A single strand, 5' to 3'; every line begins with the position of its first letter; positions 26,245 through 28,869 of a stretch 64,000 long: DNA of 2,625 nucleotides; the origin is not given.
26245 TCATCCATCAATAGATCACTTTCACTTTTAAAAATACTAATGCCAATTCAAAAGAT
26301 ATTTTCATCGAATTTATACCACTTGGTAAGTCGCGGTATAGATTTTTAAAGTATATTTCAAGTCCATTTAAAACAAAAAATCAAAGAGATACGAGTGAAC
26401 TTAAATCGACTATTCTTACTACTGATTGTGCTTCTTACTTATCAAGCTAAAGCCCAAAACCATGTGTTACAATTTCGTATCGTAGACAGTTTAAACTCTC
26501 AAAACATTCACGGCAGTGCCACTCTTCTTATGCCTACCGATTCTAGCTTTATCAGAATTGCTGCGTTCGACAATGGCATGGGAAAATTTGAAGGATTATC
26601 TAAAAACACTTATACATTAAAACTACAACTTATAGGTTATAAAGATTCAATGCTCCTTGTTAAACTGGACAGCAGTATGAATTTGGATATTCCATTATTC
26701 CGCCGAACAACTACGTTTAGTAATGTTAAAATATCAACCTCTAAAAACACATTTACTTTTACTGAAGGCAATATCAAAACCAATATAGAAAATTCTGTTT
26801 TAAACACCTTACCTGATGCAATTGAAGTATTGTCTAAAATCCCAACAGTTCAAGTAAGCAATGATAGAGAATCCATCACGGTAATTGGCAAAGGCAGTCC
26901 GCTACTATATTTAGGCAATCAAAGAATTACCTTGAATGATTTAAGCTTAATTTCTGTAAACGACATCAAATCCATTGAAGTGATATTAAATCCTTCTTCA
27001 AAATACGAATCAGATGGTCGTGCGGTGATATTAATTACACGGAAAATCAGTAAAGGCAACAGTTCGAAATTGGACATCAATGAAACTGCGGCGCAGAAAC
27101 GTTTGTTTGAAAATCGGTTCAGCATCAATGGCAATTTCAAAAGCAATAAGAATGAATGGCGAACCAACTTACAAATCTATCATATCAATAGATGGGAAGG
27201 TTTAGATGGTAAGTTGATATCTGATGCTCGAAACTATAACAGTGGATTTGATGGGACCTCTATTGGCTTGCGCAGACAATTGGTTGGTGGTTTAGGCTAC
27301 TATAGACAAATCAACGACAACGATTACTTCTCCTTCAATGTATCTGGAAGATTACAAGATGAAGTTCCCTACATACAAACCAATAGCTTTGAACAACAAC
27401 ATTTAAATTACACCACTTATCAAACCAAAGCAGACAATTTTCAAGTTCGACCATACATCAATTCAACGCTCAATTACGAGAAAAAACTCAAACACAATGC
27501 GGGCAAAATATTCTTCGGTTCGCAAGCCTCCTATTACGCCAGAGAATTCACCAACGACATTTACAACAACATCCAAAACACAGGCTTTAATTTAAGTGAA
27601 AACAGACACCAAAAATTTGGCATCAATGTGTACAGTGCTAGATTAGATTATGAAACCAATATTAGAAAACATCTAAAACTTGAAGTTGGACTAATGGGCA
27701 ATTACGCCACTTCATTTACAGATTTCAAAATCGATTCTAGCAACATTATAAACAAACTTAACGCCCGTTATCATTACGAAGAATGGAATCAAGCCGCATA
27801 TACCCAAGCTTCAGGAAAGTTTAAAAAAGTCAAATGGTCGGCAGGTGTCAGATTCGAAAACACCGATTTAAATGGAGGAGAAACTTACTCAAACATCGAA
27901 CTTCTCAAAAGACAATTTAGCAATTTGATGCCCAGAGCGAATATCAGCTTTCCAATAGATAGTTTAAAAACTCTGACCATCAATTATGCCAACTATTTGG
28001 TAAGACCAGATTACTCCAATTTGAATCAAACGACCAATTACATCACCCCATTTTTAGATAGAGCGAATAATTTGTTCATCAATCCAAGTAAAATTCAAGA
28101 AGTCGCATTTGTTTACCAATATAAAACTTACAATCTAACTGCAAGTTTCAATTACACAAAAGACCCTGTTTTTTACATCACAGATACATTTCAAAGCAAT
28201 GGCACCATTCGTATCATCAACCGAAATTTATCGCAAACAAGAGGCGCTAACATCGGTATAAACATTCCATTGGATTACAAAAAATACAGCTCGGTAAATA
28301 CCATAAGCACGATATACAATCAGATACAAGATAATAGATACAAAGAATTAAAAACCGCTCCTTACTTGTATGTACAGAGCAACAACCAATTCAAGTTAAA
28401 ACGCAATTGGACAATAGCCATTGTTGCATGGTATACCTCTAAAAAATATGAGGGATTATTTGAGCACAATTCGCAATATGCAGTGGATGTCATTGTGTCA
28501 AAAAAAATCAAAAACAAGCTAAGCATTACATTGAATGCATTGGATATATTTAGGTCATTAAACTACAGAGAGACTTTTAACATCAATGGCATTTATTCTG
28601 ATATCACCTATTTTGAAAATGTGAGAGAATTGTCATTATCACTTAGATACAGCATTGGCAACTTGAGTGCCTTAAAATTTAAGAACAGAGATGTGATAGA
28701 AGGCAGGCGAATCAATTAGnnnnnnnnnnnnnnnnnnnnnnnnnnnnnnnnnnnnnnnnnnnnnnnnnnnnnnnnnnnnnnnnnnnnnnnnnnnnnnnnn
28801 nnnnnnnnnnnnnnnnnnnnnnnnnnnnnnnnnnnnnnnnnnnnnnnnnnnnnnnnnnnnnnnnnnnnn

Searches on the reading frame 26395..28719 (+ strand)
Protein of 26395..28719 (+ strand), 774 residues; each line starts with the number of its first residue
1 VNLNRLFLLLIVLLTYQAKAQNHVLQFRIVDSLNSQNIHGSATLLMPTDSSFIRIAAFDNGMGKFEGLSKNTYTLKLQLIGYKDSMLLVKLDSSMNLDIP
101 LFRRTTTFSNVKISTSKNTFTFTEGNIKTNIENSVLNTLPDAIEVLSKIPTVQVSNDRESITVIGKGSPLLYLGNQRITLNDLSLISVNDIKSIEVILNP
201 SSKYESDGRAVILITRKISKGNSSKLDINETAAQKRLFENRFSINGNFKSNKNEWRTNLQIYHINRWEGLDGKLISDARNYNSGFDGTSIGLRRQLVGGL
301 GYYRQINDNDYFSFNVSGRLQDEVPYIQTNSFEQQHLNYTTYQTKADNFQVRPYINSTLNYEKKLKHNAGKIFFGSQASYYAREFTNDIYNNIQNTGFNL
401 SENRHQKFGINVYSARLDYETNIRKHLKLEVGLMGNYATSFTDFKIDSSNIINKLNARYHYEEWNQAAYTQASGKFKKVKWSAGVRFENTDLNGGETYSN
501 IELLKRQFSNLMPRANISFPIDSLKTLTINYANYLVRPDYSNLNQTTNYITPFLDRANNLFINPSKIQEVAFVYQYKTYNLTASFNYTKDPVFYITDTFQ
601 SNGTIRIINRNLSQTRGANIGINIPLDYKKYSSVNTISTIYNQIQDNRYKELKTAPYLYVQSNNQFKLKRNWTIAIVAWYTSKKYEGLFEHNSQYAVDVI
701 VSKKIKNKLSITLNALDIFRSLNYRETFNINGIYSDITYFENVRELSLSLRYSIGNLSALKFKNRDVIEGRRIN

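Call 10: search_protein_families(library=pfam, proteins=[window:26395-28719:+])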
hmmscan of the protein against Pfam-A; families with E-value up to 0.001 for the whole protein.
window:26395-28719:+ (774 aa): 2 families
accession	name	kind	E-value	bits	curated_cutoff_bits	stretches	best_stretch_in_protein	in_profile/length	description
PF14905.12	OMP_b-brl_3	-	5.5e-54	184.2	27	1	364-752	2-408/408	Outer membrane protein beta-barrel family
PF00593.30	TonB_dep_Rec_b-barrel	-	1.9e-08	35.1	27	1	308-715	26-433/436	TonB dependent receptor-like, beta-barrel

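Call 22: find_encoding_contigs(protein=window:26395-28719:+, flank=6000, max_places=10)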
Protein window:26395-28719:+ (774 aa): 3 contigs read that carry it; 2 places shown.
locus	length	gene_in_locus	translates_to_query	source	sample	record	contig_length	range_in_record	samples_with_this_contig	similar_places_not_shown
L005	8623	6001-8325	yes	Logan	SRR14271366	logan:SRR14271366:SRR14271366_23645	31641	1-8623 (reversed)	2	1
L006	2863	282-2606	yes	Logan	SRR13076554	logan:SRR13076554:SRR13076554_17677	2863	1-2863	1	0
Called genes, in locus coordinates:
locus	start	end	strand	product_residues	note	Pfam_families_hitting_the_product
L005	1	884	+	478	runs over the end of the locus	PF02321:OEP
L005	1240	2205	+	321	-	PF05982:Sbt_1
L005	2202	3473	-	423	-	-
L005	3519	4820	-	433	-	PF13657:Couple_hipA, PF07804:HipA_C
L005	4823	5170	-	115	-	PF13560:HTH_31 (weak), PF01381:HTH_3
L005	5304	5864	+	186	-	PF01872:RibD_C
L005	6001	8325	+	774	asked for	PF00593:TonB_dep_Rec_b-barrel, PF14905:OMP_b-brl_3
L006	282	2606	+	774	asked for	PF00593:TonB_dep_Rec_b-barrel, PF14905:OMP_b-brl_3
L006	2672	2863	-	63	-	?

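Call 28: find_related_loci(query=window:26395-28719:+, collection=genome_contigs, flank=6000)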
Query window:26395-28719:+ (774 aa) in genome_contigs; peptide patterns used: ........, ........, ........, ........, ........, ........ (x = any residue, [..] = any of these).
36 stretches matched a pattern, but none encodes a relative of the query by tblastn (E <= 1e-3).

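Call 39: find_homologous_proteins(query=window:26395-28719:+, max_evalue=1e-100)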
Query window:26395-28719:+ (774 aa): 279 proteins with E <= 1e-100 among 8000 candidates; the best 120 are listed.
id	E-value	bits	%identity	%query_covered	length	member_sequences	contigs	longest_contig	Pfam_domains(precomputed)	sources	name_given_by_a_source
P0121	0.0e+0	1703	100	100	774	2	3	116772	PF00593.31,PF14905.13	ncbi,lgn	-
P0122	0.0e+0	1476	85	99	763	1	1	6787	PF00593.31,PF14905.13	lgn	-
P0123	5.5e-208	711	44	99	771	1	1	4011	PF00593.31,PF14905.13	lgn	-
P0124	3.1e-200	685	45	100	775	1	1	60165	PF13620.13,PF00593.31,PF14905.13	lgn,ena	-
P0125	5.1e-199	681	46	99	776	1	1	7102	PF13715.13,PF00593.31,PF14905.13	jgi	jgi:hypothetical protein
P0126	1.1e-191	657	44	99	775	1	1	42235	PF13715.13,PF13620.13,PF00593.31,PF14905.13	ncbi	-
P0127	3.8e-189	649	45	97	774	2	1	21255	PF13715.13,PF14905.13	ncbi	ncbi:MAG: outer membrane beta-barrel family protein [Bacteroidota bacterium]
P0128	3.1e-188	646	42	100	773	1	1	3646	PF13715.13,PF13620.13,PF14905.13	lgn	-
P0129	3.9e-186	639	42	99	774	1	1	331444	PF13715.13,PF13620.13,PF14905.13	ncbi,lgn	ncbi:MAG: outer membrane beta-barrel family protein [Bacteroidota bacterium]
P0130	3.7e-143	497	36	98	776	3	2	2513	PF07715.21,PF00593.31,PF14905.13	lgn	-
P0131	6.6e-142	493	35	98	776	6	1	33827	PF14905.13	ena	-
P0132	8.8e-142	492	36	99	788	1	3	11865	PF07715.21,PF00593.31,PF14905.13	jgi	jgi:hypothetical protein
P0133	1.4e-141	491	36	98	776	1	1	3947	PF07715.21,PF14905.13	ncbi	-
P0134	1.8e-138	481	36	99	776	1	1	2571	PF07715.21,PF14905.13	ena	-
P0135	8.1e-138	479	34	99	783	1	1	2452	PF07715.21,PF14905.13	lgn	-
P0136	1.0e-137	479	36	99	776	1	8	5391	PF07715.21,PF14905.13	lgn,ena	-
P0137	1.7e-137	478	39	85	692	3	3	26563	PF14905.13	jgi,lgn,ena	jgi:hypothetical protein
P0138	2.9e-137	477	39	85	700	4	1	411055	PF00593.31,PF14905.13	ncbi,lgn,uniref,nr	ncbi:outer membrane beta-barrel family protein [Flavobacterium sp. ASV13]|uniref:outer membrane beta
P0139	4.3e-137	477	39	85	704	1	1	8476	PF14905.13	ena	-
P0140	3.8e-136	473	38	85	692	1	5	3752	PF00593.31,PF14905.13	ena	-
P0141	4.5e-136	473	39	85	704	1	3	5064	PF14905.13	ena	-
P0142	1.0e-135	472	39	84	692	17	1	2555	PF14905.13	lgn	-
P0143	1.2e-135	472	35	99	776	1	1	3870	PF07715.21,PF14905.13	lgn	-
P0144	1.2e-135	472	39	85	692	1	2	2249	PF14905.13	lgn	-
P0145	1.3e-135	472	39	85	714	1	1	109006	PF00593.31,PF14905.13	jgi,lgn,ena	-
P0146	1.3e-135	472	39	85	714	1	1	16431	PF00593.31,PF14905.13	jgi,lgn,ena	-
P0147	1.8e-135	471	39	88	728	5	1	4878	PF00593.31,PF14905.13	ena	-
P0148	1.9e-135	471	35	97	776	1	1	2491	PF07715.21,PF14905.13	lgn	-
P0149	2.3e-135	471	36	97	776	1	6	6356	PF07715.21,PF00593.31,PF14905.13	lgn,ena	-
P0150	3.3e-135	470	38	84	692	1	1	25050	PF14905.13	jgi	jgi:Outer membrane protein beta-barrel family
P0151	4.4e-135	470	38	85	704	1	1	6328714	PF00593.31,PF14905.13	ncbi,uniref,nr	ncbi:outer membrane receptor protein involved in Fe transport [Flavobacterium sp. 9]|uniref:outer me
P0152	4.5e-135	470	35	98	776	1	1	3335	PF07715.21,PF14905.13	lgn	-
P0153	1.1e-134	469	39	85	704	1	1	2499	PF14905.13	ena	-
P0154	1.1e-134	469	38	85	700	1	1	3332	PF00593.31,PF14905.13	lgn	-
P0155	1.4e-134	468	39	84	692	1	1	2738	PF14905.13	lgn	-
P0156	1.9e-134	468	38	87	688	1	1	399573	PF00593.31,PF14905.13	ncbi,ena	-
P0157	5.0e-134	466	38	86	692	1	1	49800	PF14905.13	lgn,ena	-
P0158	5.1e-134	466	36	99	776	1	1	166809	PF07715.21,PF08308.18,PF00593.31,PF14905.13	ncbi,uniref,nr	ncbi:TonB-dependent receptor domain-containing protein [Flavobacterium sp. J27]|uniref:TonB-dependen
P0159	9.8e-134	466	38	85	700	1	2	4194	PF00593.31,PF14905.13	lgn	-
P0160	1.0e-133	465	39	84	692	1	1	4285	PF14905.13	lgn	-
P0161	1.9e-133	465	38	85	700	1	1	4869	PF00593.31,PF14905.13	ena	-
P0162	3.3e-133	464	38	85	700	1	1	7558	PF00593.31,PF14905.13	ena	-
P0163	3.5e-133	464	38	82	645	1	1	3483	PF00593.31,PF14905.13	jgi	jgi:hypothetical protein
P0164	4.1e-133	463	37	85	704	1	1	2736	PF00593.31,PF14905.13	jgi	jgi:hypothetical protein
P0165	4.7e-133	463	38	85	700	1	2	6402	PF00593.31,PF14905.13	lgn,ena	-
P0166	7.7e-133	463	37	86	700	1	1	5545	PF00593.31,PF14905.13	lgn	-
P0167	1.2e-132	462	38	85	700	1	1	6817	PF00593.31,PF14905.13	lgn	-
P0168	2.5e-132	461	37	86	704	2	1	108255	PF00593.31,PF14905.13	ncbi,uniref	ncbi:TonB-dependent receptor domain-containing protein [Flavobacterium sp. FlaQc-57]|uniref:TonB-dep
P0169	2.7e-132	461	38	85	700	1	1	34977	PF00593.31,PF14905.13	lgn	-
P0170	7.9e-132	459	38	85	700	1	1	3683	PF00593.31,PF14905.13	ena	-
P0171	1.5e-131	458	38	86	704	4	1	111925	PF00593.31,PF14905.13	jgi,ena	-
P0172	1.6e-131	458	36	88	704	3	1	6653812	PF00593.31,PF14905.13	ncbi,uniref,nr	ncbi:outer membrane receptor protein involved in Fe transport [Flavobacterium sp. 90]|uniref:outer m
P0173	2.2e-131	458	36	85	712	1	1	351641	PF00593.31,PF14905.13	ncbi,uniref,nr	ncbi:outer membrane beta-barrel family protein [Flavobacterium sp. SM15]|uniref:outer membrane beta-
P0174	3.2e-131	457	34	98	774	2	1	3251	PF13715.13,PF13620.13,PF00593.31,PF14905.13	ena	-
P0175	3.9e-131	457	37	85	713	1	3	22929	PF14905.13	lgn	-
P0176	4.6e-131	457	37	86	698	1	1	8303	PF00593.31,PF14905.13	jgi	jgi:hypothetical protein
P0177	5.9e-131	456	37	85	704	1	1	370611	PF00593.31,PF14905.13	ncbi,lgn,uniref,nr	ncbi:outer membrane beta-barrel family protein [Flavobacterium sp. Root420]|uniref:outer membrane be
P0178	7.8e-131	456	37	85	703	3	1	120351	PF00593.31,PF14905.13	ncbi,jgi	jgi:hypothetical protein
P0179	9.0e-131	456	38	85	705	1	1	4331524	PF00593.31,PF14905.13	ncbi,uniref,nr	ncbi:outer membrane receptor protein involved in Fe transport [Flavobacterium sp. 103]|uniref:outer 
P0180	1.5e-130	455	37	86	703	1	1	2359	PF00593.31,PF14905.13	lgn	-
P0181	2.0e-130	455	37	85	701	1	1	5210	PF00593.31,PF14905.13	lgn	-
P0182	3.5e-130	454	37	85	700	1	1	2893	PF14905.13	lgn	-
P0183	4.3e-130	453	37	85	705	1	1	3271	PF00593.31,PF14905.13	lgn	-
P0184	4.4e-130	453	37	86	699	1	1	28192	PF00593.31,PF14905.13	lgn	-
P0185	4.7e-130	453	37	85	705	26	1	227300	PF00593.31,PF14905.13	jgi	jgi:hypothetical protein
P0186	6.1e-130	453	37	86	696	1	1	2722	PF14905.13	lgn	-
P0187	7.6e-130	453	38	85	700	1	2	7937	PF00593.31,PF14905.13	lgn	-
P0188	9.4e-130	452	37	85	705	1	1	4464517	PF00593.31,PF14905.13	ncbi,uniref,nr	ncbi:outer membrane beta-barrel family protein [Flavobacterium sp. M31R6]|uniref:outer membrane beta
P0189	1.0e-129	452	38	85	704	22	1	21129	PF00593.31,PF14905.13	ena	-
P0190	1.2e-129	452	37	85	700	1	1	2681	PF00593.31,PF14905.13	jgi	jgi:hypothetical protein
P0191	1.7e-129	452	38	85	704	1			PF00593.31,PF14905.13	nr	nr:TonB-dependent receptor [uncultured Flavobacterium sp.]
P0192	1.9e-129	451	38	85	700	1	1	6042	PF14905.13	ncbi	-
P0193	2.2e-129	451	38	85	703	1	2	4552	PF00593.31,PF14905.13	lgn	-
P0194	2.2e-129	451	37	85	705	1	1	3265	PF00593.31,PF14905.13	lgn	-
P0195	2.3e-129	451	37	85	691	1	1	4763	PF00593.31,PF14905.13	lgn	-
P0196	6.5e-129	450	38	85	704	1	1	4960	PF00593.31,PF14905.13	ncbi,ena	-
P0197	6.9e-129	449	37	85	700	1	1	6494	PF00593.31,PF14905.13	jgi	jgi:hypothetical protein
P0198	8.1e-129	449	37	85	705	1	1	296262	PF00593.31,PF14905.13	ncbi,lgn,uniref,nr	ncbi:TonB-dependent receptor domain-containing protein [Flavobacterium johnsoniae]|uniref:TonB-depen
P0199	8.1e-129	449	36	88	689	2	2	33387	PF00593.31,PF14905.13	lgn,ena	-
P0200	1.0e-128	449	38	86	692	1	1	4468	PF14905.13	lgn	-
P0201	1.0e-128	449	37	85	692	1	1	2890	PF14905.13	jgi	-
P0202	1.2e-128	449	37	85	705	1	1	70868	PF00593.31,PF14905.13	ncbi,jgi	jgi:hypothetical protein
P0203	1.3e-128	449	36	85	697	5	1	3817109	PF14905.13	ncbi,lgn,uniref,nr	ncbi:outer membrane beta-barrel family protein [Flavobacterium sp. 102]|uniref:outer membrane beta-b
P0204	1.3e-128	449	37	85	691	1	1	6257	PF00593.31,PF14905.13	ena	-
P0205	1.9e-128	448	36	86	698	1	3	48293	PF00593.31,PF14905.13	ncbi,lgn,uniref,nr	ncbi:TonB-dependent receptor domain-containing protein [Flavobacterium hydatis]|uniref:TonB-dependen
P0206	2.4e-128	448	36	87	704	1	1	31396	PF07715.21,PF00593.31,PF14905.13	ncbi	-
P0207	4.3e-128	447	38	85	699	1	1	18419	PF14905.13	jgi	jgi:Outer membrane protein beta-barrel family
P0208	4.5e-128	447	37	85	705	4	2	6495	PF14905.13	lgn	-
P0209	6.7e-128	446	34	99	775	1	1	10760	PF14905.13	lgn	-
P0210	9.1e-128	446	35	94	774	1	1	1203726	PF13715.13,PF13620.13,PF00593.31,PF14905.13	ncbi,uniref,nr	ncbi:outer membrane beta-barrel family protein [Aureibaculum luteum]|uniref:outer membrane beta-barr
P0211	1.9e-127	445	37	85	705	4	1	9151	PF00593.31,PF14905.13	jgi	-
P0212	2.2e-127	445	33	98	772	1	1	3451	PF13715.13,PF13620.13,PF14905.13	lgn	-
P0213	2.6e-127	444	36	86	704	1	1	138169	PF00593.31,PF14905.13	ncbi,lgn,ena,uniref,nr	ncbi:TonB-dependent receptor [Flavobacterium sp.]|uniref:TonB-dependent receptor domain-containing p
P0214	2.6e-127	444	36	87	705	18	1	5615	PF00593.31,PF14905.13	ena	-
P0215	2.8e-127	444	36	85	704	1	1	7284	PF14905.13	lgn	-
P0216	3.8e-127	444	37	85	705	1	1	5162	PF00593.31,PF14905.13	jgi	jgi:hypothetical protein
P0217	3.8e-127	444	36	85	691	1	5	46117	PF14905.13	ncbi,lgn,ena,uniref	ncbi:outer membrane beta-barrel protein [Flavobacterium sp.]|uniref:outer membrane beta-barrel prote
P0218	3.8e-127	444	36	85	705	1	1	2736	PF14905.13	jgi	jgi:hypothetical protein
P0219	4.1e-127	444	37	85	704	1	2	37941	PF00593.31,PF14905.13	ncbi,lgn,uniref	ncbi:TonB-dependent receptor domain-containing protein [Flavobacterium sp.]|uniref:TonB-dependent re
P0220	4.8e-127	443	37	85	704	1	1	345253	PF14905.13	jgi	jgi:hypothetical protein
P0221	4.8e-127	443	37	85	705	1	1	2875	PF14905.13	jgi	jgi:hypothetical protein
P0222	5.0e-127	443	37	85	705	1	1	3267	PF14905.13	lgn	-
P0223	5.1e-127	443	36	85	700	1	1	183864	PF00593.31,PF14905.13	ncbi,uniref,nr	ncbi:outer membrane beta-barrel family protein [Flavobacterium daemonense]|uniref:outer membrane bet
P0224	5.9e-127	443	36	86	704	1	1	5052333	PF00593.31,PF14905.13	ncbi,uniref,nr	ncbi:TonB-dependent receptor domain-containing protein [Flavobacterium sp. N502536]|uniref:TonB-depe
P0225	6.6e-127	443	37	85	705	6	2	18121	PF00593.31,PF14905.13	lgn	-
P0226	7.7e-127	443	37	85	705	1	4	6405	PF14905.13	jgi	jgi:hypothetical protein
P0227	7.9e-127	443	33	99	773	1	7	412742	PF13715.13,PF13620.13,PF00593.31,PF14905.13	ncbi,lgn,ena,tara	tara:strand:- start:12197 stop:14518 length:2322 start_codon:yes stop_codon:yes gene_type:complete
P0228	8.2e-127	443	36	85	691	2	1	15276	PF00593.31,PF14905.13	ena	-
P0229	1.0e-126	442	37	85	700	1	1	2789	PF14905.13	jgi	jgi:hypothetical protein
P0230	1.1e-126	442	37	85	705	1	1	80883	PF14905.13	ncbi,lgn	-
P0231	1.2e-126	442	37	85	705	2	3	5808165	PF00593.31,PF14905.13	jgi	jgi:hypothetical protein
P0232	1.3e-126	442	37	85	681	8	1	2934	PF00593.31,PF14905.13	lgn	-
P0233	1.7e-126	442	36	85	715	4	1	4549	PF14905.13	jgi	jgi:hypothetical protein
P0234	1.7e-126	442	37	86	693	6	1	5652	PF14905.13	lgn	-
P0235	1.8e-126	442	36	88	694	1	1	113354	PF14905.13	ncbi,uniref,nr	ncbi:TonB-dependent outer membrane receptorprecursor [Flavobacterium limnosediminis JC2902]|uniref:T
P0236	1.8e-126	442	36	85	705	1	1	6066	PF14905.13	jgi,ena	-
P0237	1.8e-126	442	37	85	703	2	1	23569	PF00593.31,PF14905.13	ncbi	ncbi:MAG: outer membrane beta-barrel family protein [Flavobacterium sp.]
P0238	1.8e-126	441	37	85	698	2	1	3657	PF14905.13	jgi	jgi:hypothetical protein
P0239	1.9e-126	441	37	85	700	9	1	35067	PF14905.13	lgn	-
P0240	2.1e-126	441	37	85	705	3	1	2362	PF00593.31,PF14905.13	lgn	-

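Call 40: find_encoding_contigs(protein=P0121, flank=10000, max_places=6)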
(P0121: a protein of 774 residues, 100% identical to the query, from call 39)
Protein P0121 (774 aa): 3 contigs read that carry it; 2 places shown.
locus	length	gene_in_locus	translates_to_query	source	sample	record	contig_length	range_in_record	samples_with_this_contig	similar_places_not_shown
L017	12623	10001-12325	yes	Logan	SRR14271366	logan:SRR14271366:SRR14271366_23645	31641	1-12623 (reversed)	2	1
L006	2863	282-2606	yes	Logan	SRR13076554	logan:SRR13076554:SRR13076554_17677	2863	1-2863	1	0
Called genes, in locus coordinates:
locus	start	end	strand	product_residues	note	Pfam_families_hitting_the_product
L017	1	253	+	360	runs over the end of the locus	PF00364:Biotin_lipoyl (faint), PF25917:BSH_RND, PF25919:BSH_CusB (weak), PF25876:HH_MFP_RND (faint), PF25881:HH_YBHG (faint), PF25944:Beta-barrel_RND, PF25967:RND-MFP_C (weak), PF25989:YknX_C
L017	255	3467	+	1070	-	PF00873:ACR_tran, PF03176:MMPL (faint)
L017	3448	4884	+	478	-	PF02321:OEP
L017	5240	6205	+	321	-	PF05982:Sbt_1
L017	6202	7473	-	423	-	-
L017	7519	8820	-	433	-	PF13657:Couple_hipA, PF07804:HipA_C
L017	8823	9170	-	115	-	PF13560:HTH_31 (weak), PF01381:HTH_3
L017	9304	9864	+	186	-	PF01872:RibD_C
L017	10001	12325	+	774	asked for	PF00593:TonB_dep_Rec_b-barrel, PF14905:OMP_b-brl_3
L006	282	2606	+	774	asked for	PF00593:TonB_dep_Rec_b-barrel, PF14905:OMP_b-brl_3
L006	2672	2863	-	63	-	?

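Call 41: find_encoding_contigs(protein=P0122, flank=6000, max_places=4)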
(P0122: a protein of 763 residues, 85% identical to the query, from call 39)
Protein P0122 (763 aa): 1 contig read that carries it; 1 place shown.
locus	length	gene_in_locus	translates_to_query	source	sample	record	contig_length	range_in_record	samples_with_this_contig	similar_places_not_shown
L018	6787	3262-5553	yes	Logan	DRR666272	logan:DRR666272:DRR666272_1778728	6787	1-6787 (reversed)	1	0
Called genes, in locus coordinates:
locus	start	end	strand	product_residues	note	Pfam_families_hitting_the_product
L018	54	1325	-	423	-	-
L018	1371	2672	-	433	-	PF13657:Couple_hipA, PF07804:HipA_C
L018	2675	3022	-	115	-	PF13560:HTH_31 (weak), PF01381:HTH_3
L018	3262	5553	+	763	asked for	PF00593:TonB_dep_Rec_b-barrel, PF14905:OMP_b-brl_3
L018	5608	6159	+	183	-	PF13302:Acetyltransf_3 (faint), PF13420:Acetyltransf_4, PF00583:Acetyltransf_1, PF13673:Acetyltransf_10 (weak), PF13508:Acetyltransf_7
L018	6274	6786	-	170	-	?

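Call 73: list_cluster_members(proteins=[window:26395-28719:+, window:28996-30039:-])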
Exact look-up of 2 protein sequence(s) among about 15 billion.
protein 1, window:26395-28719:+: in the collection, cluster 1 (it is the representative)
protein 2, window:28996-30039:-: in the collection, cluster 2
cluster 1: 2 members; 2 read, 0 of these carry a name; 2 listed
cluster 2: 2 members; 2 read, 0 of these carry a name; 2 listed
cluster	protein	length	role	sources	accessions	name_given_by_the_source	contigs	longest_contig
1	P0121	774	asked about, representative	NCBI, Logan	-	-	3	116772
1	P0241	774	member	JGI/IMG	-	-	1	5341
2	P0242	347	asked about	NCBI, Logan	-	-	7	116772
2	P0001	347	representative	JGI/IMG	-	-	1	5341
